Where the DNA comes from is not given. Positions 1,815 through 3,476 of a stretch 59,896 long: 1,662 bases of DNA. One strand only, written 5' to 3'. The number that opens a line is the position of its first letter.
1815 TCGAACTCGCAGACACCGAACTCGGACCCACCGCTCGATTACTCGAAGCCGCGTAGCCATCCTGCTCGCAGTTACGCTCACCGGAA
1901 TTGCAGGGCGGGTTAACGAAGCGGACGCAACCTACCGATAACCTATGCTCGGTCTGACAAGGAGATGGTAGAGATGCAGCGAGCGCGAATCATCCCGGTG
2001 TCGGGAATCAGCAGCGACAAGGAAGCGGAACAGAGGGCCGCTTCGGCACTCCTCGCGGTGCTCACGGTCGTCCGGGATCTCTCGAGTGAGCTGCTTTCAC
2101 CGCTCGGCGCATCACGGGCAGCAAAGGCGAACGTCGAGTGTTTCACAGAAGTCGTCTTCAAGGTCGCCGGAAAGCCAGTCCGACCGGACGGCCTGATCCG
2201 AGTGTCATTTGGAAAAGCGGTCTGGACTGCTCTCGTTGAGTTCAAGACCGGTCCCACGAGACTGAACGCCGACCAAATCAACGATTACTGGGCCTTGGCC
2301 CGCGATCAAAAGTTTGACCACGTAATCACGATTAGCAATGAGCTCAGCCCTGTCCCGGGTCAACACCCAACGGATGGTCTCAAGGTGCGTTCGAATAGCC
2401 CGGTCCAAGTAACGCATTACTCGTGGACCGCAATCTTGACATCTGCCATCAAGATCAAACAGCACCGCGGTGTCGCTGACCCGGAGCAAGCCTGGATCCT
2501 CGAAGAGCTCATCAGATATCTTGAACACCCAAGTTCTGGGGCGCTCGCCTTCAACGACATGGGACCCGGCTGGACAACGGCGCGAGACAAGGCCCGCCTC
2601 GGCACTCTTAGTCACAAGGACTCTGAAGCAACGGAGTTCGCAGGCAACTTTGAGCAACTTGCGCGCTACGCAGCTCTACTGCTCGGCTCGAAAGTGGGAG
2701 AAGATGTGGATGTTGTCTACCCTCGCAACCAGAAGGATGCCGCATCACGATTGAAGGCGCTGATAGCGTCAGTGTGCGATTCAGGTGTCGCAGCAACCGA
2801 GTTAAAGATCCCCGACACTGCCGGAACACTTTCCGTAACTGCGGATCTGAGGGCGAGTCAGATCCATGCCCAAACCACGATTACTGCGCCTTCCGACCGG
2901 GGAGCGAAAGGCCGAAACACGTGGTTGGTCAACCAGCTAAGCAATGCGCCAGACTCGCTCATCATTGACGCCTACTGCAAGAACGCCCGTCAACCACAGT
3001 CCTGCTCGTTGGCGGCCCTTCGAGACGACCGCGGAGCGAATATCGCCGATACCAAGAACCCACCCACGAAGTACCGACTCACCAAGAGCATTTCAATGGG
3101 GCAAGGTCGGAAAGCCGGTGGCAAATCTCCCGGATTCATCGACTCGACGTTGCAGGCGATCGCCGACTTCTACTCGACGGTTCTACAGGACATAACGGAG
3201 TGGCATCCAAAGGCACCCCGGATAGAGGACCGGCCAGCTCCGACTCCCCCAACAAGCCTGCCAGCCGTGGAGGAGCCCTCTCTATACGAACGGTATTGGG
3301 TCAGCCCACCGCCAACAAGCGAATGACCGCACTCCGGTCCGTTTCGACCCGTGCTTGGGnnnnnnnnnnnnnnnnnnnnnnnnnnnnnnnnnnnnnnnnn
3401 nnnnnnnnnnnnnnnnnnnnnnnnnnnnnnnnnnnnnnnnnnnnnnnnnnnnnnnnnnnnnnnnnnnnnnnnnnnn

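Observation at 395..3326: Orphan reverse transcriptase plus PD-(D/E)XK-like partner: candidate uncharacterised two-gene RT defence module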

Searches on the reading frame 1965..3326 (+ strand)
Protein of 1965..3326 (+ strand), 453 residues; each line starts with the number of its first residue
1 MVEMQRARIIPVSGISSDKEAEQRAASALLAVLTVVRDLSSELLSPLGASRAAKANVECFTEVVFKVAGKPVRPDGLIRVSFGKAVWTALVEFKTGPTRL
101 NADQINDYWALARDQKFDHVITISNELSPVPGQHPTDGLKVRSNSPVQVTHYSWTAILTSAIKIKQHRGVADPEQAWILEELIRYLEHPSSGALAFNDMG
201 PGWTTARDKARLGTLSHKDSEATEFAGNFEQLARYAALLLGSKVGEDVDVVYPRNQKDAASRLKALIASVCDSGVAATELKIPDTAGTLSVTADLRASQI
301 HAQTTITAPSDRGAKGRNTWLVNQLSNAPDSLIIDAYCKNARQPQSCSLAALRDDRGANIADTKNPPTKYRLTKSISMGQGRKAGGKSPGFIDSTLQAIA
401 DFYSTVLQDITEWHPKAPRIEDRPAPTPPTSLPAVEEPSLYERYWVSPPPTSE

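Call 3: search_protein_families(library=pfam, proteins=[window:1965-3326:+], max_evalue=1)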
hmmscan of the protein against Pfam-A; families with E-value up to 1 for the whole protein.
window:1965-3326:+ (453 aa): 1 family
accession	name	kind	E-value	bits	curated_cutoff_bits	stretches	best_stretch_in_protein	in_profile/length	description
PF02901.20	PFL-like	-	0.31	10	24.3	1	165-269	100-205/647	Pyruvate formate lyase-like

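Call 4: search_protein_families(library=padloc, proteins=[window:1965-3326:+], max_evalue=1)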
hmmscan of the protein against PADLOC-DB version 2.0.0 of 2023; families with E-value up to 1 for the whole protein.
window:1965-3326:+ (453 aa): 0 families

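Call 5: search_protein_families(library=ncbifam, proteins=[window:1965-3326:+], max_evalue=1)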
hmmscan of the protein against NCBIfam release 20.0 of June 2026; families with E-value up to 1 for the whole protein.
window:1965-3326:+ (453 aa): 0 families

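Call 9: find_homologous_proteins(query=window:1974-3326:+)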
Query window:1974-3326:+ (450 aa): 1583 proteins with E <= 0.001 among 8000 candidates; the best 120 are listed.
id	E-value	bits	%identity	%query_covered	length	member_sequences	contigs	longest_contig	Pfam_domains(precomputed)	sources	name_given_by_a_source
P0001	3.3e-253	858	86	98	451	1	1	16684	-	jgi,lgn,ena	-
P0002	8.0e-247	837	83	99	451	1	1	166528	-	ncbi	-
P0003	4.7e-216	736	74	99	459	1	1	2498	-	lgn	-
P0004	1.1e-214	731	95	75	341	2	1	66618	-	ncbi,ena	-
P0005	2.7e-171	588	60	99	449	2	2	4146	-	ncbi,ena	-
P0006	1.1e-164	567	58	99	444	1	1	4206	-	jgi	-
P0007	7.0e-158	544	59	93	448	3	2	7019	-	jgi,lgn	-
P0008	1.3e-156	540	58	97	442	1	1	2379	-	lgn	-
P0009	2.3e-156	539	60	93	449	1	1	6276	-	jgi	jgi:hypothetical protein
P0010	3.5e-154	532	58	94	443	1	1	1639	-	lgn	-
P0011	8.2e-153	528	58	94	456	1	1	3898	-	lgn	-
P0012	3.6e-152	525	57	95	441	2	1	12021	-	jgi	-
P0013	4.1e-152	525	55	97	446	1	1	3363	-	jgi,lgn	jgi:hypothetical protein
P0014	5.2e-152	525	57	94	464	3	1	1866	-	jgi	jgi:hypothetical protein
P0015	5.5e-152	525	55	99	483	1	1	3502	-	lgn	-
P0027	5.9e-149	515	56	95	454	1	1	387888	-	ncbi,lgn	-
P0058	3.6e-145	502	54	99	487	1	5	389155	-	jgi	jgi:hypothetical protein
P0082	1.5e-142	494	53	94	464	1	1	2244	-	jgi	jgi:hypothetical protein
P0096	1.5e-141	490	52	100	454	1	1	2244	-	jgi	jgi:hypothetical protein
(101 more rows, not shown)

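Call 10: search_solved_structures(query=window:1974-3326:+, max_evalue=10)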
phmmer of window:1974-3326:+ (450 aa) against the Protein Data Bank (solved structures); distinct sequences matched with E-value up to 10: 0.

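Call 12: find_encoding_contigs(protein=P0002, flank=6000, max_places=3)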
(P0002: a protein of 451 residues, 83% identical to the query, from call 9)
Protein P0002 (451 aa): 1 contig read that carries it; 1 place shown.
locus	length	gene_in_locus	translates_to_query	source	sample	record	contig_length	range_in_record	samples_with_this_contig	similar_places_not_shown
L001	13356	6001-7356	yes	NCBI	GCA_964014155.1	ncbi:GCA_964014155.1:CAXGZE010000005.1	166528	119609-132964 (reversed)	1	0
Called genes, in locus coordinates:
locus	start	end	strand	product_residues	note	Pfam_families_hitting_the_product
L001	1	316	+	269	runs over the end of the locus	PF00483:NTP_transferase, PF12804:NTP_transf_3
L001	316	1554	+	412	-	PF03453:MoeA_N, PF00994:MoCF_biosynth, PF03454:MoeA_C (weak)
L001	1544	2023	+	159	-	PF01967:MoaC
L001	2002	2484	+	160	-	PF00994:MoCF_biosynth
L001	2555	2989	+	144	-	PF28211:GlpR (faint)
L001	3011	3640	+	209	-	-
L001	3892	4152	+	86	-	-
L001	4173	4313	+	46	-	-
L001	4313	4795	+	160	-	PF25673:Terminase_7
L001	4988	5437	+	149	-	PF08797:HIRAN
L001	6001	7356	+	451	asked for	-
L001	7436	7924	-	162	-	-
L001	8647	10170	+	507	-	PF00395:SLH (faint)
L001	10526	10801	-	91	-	-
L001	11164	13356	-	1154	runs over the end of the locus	PF00149:Metallophos, PF09587:PGA_cap (faint), PF22888:FIMAH (weak), PF02872:5_nucleotid_C, PF00149:Metallophos, PF02872:5_nucleotid_C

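Call 13: find_encoding_contigs(protein=P0027, flank=6000, max_places=3)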
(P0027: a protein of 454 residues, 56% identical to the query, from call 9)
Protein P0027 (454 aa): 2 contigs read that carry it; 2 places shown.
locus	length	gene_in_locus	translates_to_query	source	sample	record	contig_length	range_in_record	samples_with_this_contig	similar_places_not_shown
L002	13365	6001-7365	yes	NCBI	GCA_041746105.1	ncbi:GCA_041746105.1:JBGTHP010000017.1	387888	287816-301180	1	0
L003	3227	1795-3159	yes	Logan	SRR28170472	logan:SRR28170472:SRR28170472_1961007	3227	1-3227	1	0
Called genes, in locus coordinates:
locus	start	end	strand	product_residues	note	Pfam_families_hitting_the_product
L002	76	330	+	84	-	-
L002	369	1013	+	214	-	-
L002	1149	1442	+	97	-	-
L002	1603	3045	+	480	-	PF05065:Phage_capsid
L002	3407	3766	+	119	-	-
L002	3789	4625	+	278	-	PF10708:DUF2510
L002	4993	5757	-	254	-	-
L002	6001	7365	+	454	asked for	-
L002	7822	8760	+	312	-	PF00291:PALP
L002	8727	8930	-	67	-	-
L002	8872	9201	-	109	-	-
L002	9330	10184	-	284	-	PF00582:Usp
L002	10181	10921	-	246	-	PF03588:Leu_Phe_trans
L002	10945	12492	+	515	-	PF18158:AidB_N, PF02770:Acyl-CoA_dh_M, PF00441:Acyl-CoA_dh_1, PF08028:Acyl-CoA_dh_2, PF22924:ACOX_C_alpha1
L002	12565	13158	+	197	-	PF02469:Fasciclin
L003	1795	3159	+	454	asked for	-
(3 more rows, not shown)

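Call 14: find_encoding_contigs(protein=P0058, flank=6000, max_places=3)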
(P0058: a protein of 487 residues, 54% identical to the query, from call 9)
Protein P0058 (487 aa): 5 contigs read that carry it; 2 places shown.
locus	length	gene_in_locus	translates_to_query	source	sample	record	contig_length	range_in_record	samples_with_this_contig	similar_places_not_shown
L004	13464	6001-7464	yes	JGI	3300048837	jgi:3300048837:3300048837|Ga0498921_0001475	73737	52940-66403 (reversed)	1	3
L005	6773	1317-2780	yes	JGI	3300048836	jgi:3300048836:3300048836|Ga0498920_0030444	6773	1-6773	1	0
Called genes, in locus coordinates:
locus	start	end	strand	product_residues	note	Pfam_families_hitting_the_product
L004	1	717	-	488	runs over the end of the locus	PF01039:Carboxyl_trans, PF03255:ACCA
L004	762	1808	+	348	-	PF00497:SBP_bac_3 (weak), PF10613:Lig_chan-Glu_bd, PF00497:SBP_bac_3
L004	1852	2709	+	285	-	PF00528:BPD_transp_1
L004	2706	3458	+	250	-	PF00005:ABC_tran, PF13304:AAA_21 (faint), PF02463:SMC_N (weak)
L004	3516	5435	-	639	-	PF13489:Methyltransf_23, PF08241:Methyltransf_11 (weak), PF08242:Methyltransf_12, PF13649:Methyltransf_25 (weak)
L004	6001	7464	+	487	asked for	-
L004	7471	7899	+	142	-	-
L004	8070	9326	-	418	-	PF13148:DUF3987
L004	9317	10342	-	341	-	PF13362:Toprim_3 (weak)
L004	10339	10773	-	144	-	-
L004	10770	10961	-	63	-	-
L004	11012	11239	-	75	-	PF12728:HTH_17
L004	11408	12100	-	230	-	-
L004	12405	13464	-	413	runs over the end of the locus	PF00589:Phage_integrase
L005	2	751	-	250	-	?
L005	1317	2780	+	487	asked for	-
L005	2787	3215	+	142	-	-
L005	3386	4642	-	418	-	PF13148:DUF3987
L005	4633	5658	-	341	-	PF13362:Toprim_3 (weak)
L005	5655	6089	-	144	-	-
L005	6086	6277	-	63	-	-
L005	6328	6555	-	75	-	PF12728:HTH_17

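Call 15: find_encoding_contigs(protein=P0004, flank=8000, max_places=3)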
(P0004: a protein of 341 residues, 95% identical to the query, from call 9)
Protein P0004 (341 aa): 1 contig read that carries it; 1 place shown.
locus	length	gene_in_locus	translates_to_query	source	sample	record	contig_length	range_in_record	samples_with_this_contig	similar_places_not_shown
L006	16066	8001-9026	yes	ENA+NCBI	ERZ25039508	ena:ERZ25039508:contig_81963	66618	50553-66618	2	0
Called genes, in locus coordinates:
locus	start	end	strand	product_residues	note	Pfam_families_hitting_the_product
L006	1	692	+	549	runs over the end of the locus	PF00009:GTP_EFTU, PF01926:MMR_HSR1, PF22042:EF-G_D2, PF03144:GTP_EFTU_D2 (faint), PF16658:RF3_C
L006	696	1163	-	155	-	PF12840:HTH_20 (faint), PF22381:Staph_reg_Sar_Rot (weak), PF01047:MarR, PF12802:MarR_2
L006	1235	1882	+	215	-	PF19700:DUF6198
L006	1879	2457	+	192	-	PF02525:Flavodoxin_2 (weak), PF03358:FMN_red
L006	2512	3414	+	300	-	PF21686:LigD_Prim-Pol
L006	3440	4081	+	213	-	PF10067:DUF2306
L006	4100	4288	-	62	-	-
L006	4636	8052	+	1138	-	PF08471:Ribonuc_red_2_N, PF02867:Ribonuc_red_lgC, PF12637:TSCPD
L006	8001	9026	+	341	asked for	-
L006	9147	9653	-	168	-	PF07883:Cupin_2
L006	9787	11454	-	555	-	PF24681:Kelch_KLHDC2_KLHL20_DRC7, PF25210:Kelch_FKB95 (faint), PF01344:Kelch_1 (faint)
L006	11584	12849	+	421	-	PF02720:DUF222, PF01844:HNH (weak), PF13391:HNH_2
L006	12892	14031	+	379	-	PF00144:Beta-lactamase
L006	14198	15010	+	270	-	PF13673:Acetyltransf_10 (faint), PF00583:Acetyltransf_1, PF13508:Acetyltransf_7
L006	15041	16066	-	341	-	?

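Call 16: find_encoding_contigs(protein=P0001, flank=8000, max_places=3)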
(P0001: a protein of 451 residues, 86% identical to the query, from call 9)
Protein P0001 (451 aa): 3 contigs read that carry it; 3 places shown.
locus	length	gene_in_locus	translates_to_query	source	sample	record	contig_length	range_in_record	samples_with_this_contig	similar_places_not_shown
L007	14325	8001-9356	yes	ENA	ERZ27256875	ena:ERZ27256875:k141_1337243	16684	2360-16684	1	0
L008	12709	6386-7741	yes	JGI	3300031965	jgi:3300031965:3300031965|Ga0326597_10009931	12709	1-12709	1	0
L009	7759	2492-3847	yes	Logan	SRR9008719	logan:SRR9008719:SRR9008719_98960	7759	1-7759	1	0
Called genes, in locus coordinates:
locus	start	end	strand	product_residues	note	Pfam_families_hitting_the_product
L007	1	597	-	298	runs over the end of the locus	PF00528:BPD_transp_1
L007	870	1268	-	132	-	PF13473:Cupredoxin_1 (weak)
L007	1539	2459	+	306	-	PF21686:LigD_Prim-Pol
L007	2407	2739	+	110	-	-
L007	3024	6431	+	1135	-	PF08471:Ribonuc_red_2_N, PF02867:Ribonuc_red_lgC, PF12637:TSCPD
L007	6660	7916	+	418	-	PF00078:RVT_1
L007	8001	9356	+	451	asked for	-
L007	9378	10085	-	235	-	PF00520:Ion_trans, PF07885:Ion_trans_2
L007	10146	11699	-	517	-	PF00565:SNase, PF00932:LTD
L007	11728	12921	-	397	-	PF01344:Kelch_1 (faint), PF07646:Kelch_2 (faint), PF24681:Kelch_KLHDC2_KLHL20_DRC7 (weak)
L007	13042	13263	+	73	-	-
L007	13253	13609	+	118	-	PF02720:DUF222 (weak)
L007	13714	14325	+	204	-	?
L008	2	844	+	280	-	?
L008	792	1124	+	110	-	-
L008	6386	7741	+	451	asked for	-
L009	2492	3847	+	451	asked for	-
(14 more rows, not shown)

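Call 44: predict_structure(alignment_id=A2)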
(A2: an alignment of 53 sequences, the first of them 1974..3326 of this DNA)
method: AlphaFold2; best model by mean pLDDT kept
length: 450 residues; sequences in the alignment: 53
mean_pLDDT: 88.2   pTM: 0.79
mean pLDDT of the five models: 88.2, 85.6, 85.3, 84.6, 81.9
residues with pLDDT >= 90: 281; 70-90: 134; 50-70: 30; < 50: 5
segments of 3 or more residues with pLDDT < 50: none
pLDDT, mean of each block of 10 residues (from residue 1): 82 84 92 93 87 92 88 95 95 90 95 96 80 88 93 91 89 92 84 83 95 95 92 90 89 86 96 95 93 97 93 95 96 93 97 92 94 92 84 96 89 72 58 52 54
secondary structure, 60 per line:
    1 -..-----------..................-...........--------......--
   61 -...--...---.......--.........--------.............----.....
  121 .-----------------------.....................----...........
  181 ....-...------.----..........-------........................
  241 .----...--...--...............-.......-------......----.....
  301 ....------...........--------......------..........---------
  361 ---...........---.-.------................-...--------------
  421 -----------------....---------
elements in order: H15-32 H34-44 E53-58 E62-64 E67-69 E73-79 E82-90 H99-111 E116-121 E145-150 H151-165 H170-184 H200-209 H217-241 E246-248 H256-270 E272-278 E286-291 E296-304 H311-321 E330-335 E342-345 H346-351 E364-374 H388-402 H438-441

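Call 49: fold_search(model_id=the predicted structure, library=pdb)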
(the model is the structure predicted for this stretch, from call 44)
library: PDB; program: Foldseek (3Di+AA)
matches with E <= 10: 922; with E <= 0.001: 0
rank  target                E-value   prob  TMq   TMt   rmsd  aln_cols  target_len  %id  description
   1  7e8r                  1.3e-03  1.00  0.20  0.25   9.1       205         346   11  EcoT38I restriction endonuclease (released 2022-03-02)
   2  4f0p_B                9.0e-03  0.89  0.17  0.17  15.0       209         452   14  MspJI Restriction Endonuclease - P31 Form (released 2012-08-08)
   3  8em1_B                1.9e-02  0.98  0.19  0.18   6.1       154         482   20  Type IIS Restriction Endonuclease PaqCI, DNA Unbound (released 2023-03-22)
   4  7edb_A                1.9e-02  0.89  0.20  0.24   8.9       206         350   12  EcoT38I restriction endonuclease complexed with DNA (released 2022-03-16)
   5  4f0p_A                2.2e-02  0.82  0.18  0.18  14.1       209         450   13  MspJI Restriction Endonuclease - P31 Form (released 2012-08-08)
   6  8em1_A                2.8e-02  0.93  0.18  0.17   6.4       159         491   18  Type IIS Restriction Endonuclease PaqCI, DNA Unbound (released 2023-03-22)
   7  4f0p_C                8.2e-02  0.44  0.17  0.17  15.4       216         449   12  MspJI Restriction Endonuclease - P31 Form (released 2012-08-08)
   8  8epx_A                8.6e-02  0.60  0.19  0.18  16.1       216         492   17  Type IIS Restriction Endonuclease PaqCI, DNA bound (released 2023-03-22)
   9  5xfm_A                1.2e-01  0.06  0.10  0.08  19.4       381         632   11  Crystal structure of beta-arabinopyranosidase (released 2018-02-28)
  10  6wam_F                1.4e-01  0.10  0.09  0.09  17.5       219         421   11  Structure of Acinetobacter baumannii Cap4 SAVED/CARF-domain containing receptor (released 2020-06-17)
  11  5nzr_G                1.7e-01  0.07  0.09  0.06  25.9       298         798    9  The structure of the COPI coat leaf (released 2017-06-28)
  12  4go9_A                1.8e-01  0.06  0.10  0.09  22.5       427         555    8  CRYSTAL STRUCTURE of the TREHALULOSE SYNTHASE MUTANT, MUTB D415N, in COMPLEX with TRIS (released 2013-08-21)
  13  4do6_A                2.0e-01  0.08  0.13  0.14  18.3       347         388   11  Pharmacological chaperones for human alpha-N-acetylgalactosaminidase (released 2012-10-10)
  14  5c12                  2.1e-01  0.18  0.13  0.20  11.0       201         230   13  Nuclease domain of the large terminase subunit gp2 of bacterial virus Sf6 (released 2015-10-21)
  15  4wbo_B                2.1e-01  0.11  0.11  0.10  19.3       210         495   13  Bovine G Protein Coupled Receptor Kinase 1 in Complex with Amlexanox (released 2014-11-05)
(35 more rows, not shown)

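Call 61: search_dna_similar(query=window:1974-3326:+, collection=plasmids, mode=protein, max_rows=15)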
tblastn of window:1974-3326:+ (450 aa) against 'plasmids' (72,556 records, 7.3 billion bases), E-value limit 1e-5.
Records with a match: 11; places in all: 11; records where one place covers at least 80% of the query: 11.
Best place of each record, by identity: <60% 11.
By first word of the organism name: Streptomyces 6; Rhodococcus 5.
By predicted mobility (MOB-suite, as given by PLSDB): non-mobilizable 7; mobilizable 4.
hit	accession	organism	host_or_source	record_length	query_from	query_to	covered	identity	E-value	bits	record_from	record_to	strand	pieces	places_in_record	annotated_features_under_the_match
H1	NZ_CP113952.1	Rhodococcus sp. JS3073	culture,soil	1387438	2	423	94%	34.3%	4e-63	228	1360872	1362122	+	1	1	record has no annotation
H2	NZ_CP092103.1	Rhodococcus qingshengii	soil,petroleum-contaminated soil, ...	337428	2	419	93%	34.6%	1e-61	224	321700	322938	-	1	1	TerD family protein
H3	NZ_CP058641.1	Rhodococcus sp. ZPP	cell culture,soil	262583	2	423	94%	34.2%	1e-61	224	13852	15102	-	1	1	TerD family protein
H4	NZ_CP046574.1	Rhodococcus sp. WAY2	cell culture,bacterial consortium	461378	2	423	94%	34.2%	1e-61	224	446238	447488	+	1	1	TerD family protein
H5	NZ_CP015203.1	Rhodococcus sp. 008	Skate,bacterial culture,renal tissue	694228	2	416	92%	33.9%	3e-60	220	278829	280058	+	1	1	TerD family protein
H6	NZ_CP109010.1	Streptomyces sp. NBC_00690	-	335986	4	404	89%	34.7%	9e-54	201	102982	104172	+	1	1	TerD family protein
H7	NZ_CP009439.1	Streptomyces glaucescens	soil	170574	2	404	90%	34.2%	6e-51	192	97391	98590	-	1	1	TerD family protein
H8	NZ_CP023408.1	Streptomyces fungicidicus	Pig,cell culture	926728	2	404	90%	34.1%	1e-51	195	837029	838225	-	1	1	TerD family protein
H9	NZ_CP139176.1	Streptomyces sp. CL7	soild,microorganism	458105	4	404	89%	34.2%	1e-51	195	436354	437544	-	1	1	TerD family protein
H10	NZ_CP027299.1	Streptomyces sp. SGAir0924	whole organism,air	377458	4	404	89%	33.7%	2e-50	191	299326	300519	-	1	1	TerD family protein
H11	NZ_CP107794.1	Streptomyces clavifer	-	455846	4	404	89%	33.4%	3e-49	187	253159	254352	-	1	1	TerD family protein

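Call 62: search_dna_similar(query=window:1974-3326:+, collection=phages, mode=protein, max_rows=10)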
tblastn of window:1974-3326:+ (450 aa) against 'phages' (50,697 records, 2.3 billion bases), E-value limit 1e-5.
No match.

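Call 63: get_annotated_region(hit=H2, flank=7000)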
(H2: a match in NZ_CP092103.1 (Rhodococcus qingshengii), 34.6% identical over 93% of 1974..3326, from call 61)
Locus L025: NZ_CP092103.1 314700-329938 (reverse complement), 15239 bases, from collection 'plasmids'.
description: Rhodococcus qingshengii strain F2-2 plasmid pLP337
organism: Rhodococcus qingshengii (NCBI taxid 334542)
taxonomy: Bacteria; Actinomycetota; Actinomycetes; Mycobacteriales; Nocardiaceae; Rhodococcus; Rhodococcus qingshengii
host: -; source: soil,petroleum-contaminated soil, Western Siberia; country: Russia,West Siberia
typing (MOB-suite, as given by PLSDB): non-mobilizable
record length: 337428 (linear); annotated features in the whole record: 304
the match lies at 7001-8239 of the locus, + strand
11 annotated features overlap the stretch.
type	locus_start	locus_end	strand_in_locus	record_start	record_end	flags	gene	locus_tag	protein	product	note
CDS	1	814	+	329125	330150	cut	-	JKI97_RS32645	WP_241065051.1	hypothetical protein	-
CDS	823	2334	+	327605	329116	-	-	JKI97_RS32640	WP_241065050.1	ThiF family adenylyltransferase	-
CDS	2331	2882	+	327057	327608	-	-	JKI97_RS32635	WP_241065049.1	Mov34/MPN/PAD-1 family protein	-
CDS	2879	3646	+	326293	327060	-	-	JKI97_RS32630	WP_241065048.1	DUF6602 domain-containing protein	-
CDS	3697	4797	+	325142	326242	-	-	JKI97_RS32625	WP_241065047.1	hypothetical protein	-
CDS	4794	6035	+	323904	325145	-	-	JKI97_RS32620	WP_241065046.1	hypothetical protein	-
CDS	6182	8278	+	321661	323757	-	-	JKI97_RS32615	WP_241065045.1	TerD family protein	GO:0006950 - response to stress [Evidence IEA]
CDS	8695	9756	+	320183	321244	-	-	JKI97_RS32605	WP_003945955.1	IS110 family transposase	-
CDS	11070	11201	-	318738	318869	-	-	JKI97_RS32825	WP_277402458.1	hypothetical protein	-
CDS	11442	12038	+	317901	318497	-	-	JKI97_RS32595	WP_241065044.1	hypothetical protein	-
CDS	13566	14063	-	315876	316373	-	-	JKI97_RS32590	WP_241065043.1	DUF2232 domain-containing protein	-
